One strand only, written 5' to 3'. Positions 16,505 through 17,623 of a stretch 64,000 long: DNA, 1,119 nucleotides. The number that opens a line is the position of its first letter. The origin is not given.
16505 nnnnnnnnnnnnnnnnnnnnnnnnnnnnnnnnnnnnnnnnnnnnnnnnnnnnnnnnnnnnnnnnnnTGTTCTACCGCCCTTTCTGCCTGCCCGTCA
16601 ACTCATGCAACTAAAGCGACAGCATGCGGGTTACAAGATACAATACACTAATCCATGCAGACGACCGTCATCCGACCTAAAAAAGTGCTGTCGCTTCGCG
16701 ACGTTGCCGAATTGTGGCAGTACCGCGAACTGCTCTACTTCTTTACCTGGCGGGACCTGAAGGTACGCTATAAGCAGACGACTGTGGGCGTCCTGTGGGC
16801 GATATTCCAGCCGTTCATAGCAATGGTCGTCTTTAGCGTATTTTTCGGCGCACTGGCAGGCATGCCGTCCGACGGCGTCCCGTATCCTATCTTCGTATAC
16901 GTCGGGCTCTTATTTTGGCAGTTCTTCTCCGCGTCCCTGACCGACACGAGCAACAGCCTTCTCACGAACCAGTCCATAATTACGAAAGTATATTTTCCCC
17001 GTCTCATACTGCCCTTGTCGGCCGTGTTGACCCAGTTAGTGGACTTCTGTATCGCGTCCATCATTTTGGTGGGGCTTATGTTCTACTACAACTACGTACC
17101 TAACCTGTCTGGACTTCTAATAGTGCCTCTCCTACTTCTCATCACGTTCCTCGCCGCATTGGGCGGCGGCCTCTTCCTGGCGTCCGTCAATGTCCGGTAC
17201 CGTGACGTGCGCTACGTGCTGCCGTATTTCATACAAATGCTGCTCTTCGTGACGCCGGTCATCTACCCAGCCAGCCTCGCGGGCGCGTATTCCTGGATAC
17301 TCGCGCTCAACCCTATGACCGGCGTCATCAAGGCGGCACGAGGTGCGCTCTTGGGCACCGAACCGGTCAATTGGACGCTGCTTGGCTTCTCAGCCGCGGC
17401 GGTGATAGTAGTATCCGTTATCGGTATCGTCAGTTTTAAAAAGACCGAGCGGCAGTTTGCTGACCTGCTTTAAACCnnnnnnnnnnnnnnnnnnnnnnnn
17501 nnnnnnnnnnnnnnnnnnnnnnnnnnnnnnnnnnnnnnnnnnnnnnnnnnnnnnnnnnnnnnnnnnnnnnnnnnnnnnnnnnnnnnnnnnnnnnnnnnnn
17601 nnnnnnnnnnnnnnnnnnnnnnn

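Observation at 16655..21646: ABC exporter pair split by a GT-C-like membrane protein and a GT2+GtrA polyprenyl-P-sugar synthase; Wzt carries a C-terminal recognition-type domain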

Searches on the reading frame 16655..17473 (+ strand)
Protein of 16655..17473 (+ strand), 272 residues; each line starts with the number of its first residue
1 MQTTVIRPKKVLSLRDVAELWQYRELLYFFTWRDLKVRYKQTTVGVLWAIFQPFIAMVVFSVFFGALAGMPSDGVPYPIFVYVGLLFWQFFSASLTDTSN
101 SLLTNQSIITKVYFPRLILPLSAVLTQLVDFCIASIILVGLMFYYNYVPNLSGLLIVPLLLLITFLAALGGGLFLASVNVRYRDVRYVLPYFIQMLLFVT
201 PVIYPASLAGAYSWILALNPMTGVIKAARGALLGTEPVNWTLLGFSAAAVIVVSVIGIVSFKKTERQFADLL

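Call 4: search_protein_families(library=pfam, proteins=[window:16655-17473:+], max_evalue=0.01)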
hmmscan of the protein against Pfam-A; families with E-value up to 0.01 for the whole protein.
window:16655-17473:+ (272 aa): 1 family
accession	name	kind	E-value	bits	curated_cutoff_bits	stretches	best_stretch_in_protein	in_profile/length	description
PF01061.29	ABC2_membrane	-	2.7e-17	63.4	26.9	1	27-232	3-210/211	ABC-2 type transporter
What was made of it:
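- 16655..17473 (+): wzm: ABC-2 type permease of the glycan exporter (272 aa). Pfam ABC2_membrane E=2.7e-17 (call 4).
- Checked: Wzm, 16655-17473: ABC2_membrane, E=2.7e-17 (call 4).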

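Call 6: search_protein_families(library=ncbifam, proteins=[window:16655-17473:+], max_evalue=0.01)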
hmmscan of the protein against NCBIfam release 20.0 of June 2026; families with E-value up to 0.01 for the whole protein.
window:16655-17473:+ (272 aa): 2 families
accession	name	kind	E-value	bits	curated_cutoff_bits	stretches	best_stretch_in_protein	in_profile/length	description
NF050109.1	galactan_ABC_perm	equivalog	2.8e-23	82.8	380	1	14-259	11-255/272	galactan export ABC transporter permease subunit Wzm/RfbD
NF050053.1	CapPschTportKpsM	equivalog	2.5e-11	44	300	1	29-263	7-249/257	capsule polysaccharide transporter KpsM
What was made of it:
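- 16655..17473 (+): NCBIfam galactan Wzm/RfbD E=2.8e-23, below its cutoff (call 6).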

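Call 62: search_solved_structures(query=window:16655-17473:+, max_evalue=0.01)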
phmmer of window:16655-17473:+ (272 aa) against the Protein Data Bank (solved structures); distinct sequences matched with E-value up to 0.01: 7.
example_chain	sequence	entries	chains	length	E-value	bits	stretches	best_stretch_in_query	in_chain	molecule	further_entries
9qfx_A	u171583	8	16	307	1.2e-19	74.4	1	14-250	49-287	Probable O-antigen/lipopolysaccharide transport integral membrane protein ABC transporter | ABC transporter permease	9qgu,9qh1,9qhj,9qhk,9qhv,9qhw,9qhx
6m96_B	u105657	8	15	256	1.8e-16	64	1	31-270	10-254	Transport permease protein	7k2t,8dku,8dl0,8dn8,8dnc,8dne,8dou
6oih_D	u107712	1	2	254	2.2e-16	63.7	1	31-270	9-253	Transport permease protein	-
6jbh_C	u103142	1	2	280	2.3e-13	53.8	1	22-250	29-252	TarG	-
9cfp_A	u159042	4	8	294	6.4e-12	49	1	36-272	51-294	Transport permease protein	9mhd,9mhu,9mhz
9cfl_A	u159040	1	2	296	6.5e-12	49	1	36-272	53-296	Transport permease protein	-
8tsh_C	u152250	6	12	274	1.2e-09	41.6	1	20-236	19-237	Transport permease protein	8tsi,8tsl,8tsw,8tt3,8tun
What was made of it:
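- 16655..17473 (+): PDB: mycobacterial Wzm 9qfx E=1.2e-19, Aquifex Wzm 6m96 E=1.8e-16, TarG (call 62).
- Closest known: Mycobacterium tuberculosis PpgS. Same: Mycobacterial Wzm is the closest solved relative of this Wzm (call 62).
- Checked: The best solved relative is mycobacterial Wzm 9qfx, E=1.2e-19 (call 62).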
